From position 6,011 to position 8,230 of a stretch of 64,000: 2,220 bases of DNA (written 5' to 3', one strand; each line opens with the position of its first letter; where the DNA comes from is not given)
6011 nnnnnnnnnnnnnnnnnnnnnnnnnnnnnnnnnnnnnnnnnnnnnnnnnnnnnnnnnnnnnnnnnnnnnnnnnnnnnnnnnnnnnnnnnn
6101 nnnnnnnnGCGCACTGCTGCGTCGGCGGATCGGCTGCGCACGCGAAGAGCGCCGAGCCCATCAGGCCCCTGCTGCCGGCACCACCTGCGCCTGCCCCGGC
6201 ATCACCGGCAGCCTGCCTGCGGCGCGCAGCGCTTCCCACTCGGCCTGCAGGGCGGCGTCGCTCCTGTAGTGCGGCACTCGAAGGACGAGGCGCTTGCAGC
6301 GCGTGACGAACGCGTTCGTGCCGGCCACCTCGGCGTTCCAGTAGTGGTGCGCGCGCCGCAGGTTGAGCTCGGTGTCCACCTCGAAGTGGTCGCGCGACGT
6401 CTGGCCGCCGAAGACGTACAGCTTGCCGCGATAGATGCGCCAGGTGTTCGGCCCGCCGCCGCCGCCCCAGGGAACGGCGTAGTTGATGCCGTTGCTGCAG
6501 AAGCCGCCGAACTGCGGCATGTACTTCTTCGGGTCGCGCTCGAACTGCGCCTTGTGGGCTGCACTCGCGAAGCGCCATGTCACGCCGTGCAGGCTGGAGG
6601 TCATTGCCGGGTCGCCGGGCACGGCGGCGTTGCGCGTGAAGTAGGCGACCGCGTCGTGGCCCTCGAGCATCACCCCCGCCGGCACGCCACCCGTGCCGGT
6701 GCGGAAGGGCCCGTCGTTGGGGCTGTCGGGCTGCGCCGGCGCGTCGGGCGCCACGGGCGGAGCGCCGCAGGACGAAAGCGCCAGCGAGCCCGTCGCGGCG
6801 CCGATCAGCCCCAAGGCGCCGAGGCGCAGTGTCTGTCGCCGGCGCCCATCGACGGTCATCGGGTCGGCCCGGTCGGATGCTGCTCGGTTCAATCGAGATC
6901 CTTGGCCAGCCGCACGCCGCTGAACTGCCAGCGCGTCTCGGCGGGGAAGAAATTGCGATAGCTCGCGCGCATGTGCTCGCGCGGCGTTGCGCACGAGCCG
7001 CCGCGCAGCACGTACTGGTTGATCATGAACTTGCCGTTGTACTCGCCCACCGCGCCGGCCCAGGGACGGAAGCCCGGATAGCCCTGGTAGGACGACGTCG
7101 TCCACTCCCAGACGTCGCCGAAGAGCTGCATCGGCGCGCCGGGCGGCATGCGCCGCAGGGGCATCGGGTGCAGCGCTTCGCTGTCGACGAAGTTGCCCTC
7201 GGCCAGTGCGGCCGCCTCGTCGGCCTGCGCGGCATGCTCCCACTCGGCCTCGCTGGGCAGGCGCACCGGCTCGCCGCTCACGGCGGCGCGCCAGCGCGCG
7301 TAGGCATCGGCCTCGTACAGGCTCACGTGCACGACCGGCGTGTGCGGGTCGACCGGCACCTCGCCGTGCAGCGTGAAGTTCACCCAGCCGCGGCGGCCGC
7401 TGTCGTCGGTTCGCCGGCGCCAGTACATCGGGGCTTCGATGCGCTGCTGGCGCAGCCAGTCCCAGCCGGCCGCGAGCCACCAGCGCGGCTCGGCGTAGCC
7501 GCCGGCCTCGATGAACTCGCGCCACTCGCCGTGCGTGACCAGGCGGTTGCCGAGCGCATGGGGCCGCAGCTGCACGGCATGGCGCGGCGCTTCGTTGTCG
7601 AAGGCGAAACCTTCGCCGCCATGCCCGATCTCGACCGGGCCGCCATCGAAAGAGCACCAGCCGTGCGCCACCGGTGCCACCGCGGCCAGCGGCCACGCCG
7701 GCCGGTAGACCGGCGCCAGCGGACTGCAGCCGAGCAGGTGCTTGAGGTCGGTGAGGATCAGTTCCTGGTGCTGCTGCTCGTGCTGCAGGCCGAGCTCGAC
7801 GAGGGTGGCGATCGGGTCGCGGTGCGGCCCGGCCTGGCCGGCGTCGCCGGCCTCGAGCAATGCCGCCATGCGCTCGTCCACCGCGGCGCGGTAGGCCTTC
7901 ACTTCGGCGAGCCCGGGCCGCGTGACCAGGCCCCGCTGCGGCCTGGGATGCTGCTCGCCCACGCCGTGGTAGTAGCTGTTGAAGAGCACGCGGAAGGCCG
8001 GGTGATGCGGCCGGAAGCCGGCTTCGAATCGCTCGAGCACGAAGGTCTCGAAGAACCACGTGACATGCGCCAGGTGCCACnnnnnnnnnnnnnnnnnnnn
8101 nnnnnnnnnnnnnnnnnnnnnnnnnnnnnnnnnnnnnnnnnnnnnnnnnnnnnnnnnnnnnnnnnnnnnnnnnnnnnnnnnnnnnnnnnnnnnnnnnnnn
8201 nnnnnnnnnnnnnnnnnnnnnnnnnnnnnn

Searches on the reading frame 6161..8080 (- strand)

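Call 7: search_protein_families(library=pfam, proteins=[window:6161-8080:-], max_evalue=0.001)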
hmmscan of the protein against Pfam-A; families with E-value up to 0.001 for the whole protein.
window:6161-8080:- (639 aa): 1 family
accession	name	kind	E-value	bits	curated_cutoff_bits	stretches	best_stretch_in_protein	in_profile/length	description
PF04945.19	YHS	-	4e-05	24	30.3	0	494-523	17-46/47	YHS domain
